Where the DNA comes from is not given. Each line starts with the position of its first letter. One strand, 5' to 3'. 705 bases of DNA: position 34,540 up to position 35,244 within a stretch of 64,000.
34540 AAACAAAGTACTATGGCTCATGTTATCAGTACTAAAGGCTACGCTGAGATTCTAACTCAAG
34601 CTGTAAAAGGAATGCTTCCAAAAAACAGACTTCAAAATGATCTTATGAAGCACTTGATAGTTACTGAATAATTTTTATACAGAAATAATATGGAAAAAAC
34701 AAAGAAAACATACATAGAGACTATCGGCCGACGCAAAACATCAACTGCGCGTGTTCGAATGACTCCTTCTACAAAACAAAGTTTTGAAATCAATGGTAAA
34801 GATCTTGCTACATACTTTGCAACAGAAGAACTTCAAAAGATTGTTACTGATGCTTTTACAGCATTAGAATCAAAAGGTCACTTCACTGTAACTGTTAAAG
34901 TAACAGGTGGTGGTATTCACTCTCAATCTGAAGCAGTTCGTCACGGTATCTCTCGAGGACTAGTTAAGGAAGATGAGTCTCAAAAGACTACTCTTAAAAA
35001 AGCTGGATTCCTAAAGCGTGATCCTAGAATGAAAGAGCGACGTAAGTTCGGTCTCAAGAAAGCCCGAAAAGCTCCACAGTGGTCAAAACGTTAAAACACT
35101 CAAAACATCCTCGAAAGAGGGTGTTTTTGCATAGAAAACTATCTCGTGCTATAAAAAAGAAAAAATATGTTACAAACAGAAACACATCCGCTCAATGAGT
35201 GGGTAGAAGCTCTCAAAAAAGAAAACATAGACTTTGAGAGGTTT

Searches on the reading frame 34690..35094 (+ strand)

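Call 51: search_protein_families(library=pfam, proteins=[window:34690-35094:+], max_evalue=0.001)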
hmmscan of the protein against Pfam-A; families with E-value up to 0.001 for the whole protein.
window:34690-35094:+ (134 aa): 1 family
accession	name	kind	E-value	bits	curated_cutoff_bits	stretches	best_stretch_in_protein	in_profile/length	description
PF00380.25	Ribosomal_S9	-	2.7e-41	141.3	22.5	1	13-134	1-121/121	Ribosomal protein S9/S16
